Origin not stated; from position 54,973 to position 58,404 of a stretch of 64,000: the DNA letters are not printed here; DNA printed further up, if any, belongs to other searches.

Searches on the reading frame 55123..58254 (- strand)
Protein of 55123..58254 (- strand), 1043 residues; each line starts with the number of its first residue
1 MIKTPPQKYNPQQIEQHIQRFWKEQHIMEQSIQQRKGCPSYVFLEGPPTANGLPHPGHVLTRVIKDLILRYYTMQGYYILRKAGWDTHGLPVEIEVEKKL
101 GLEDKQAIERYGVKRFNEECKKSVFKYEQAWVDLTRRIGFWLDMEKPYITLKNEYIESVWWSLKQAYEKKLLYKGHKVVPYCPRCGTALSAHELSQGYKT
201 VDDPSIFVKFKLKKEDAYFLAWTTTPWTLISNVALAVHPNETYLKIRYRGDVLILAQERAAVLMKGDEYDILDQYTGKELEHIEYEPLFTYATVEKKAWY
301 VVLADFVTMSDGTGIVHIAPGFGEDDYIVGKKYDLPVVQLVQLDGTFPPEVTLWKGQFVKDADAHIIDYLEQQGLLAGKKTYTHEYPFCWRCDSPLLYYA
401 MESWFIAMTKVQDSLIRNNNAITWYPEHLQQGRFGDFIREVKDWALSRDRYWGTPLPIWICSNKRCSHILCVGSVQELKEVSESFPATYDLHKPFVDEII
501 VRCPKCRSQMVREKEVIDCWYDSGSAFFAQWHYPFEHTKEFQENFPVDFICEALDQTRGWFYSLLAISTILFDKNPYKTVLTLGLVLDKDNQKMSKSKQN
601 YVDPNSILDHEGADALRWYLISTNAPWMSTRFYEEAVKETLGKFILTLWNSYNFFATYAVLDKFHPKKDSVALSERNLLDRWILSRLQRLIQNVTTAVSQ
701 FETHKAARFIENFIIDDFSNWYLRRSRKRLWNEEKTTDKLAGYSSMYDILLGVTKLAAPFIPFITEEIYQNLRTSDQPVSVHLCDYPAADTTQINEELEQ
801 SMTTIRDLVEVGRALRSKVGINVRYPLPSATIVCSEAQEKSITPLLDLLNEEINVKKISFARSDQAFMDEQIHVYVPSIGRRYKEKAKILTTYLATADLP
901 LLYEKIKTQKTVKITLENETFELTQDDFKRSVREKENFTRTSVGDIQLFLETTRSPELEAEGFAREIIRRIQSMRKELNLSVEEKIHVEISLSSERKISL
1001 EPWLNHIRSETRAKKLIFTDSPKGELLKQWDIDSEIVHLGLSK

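Call 8: search_protein_families(library=pfam, proteins=[window:55123-58254:-], max_evalue=0.001)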
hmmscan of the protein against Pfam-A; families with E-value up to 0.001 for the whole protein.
window:55123-58254:- (1043 aa): 6 families
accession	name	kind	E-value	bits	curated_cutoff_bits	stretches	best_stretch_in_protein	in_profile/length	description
PF00133.28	tRNA-synt_1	-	9.1e-127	423.7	22.7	1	18-624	2-406/414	tRNA synthetases class I (I, L, M and V)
PF08264.19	Anticodon_1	-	2.7e-36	125.1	25.1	1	680-827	1-144/148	Anticodon-binding domain of tRNA ligase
PF19302.4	DUF5915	-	2.9e-31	108.9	27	1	847-1042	2-193/195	Domain of unknown function (DUF5915)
PF09334.17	tRNA-synt_1g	-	1.7e-18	67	20.1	2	50-122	10-80/391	tRNA synthetases class I (M)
PF01406.26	tRNA-synt_1e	-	2.7e-05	24.2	27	0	566-624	227-284/301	tRNA synthetases class I (C) catalytic domain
PF13603.12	tRNA-synt_1_2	-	0.00025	21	25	1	290-345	89-144/185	Leucyl-tRNA synthetase, editing domain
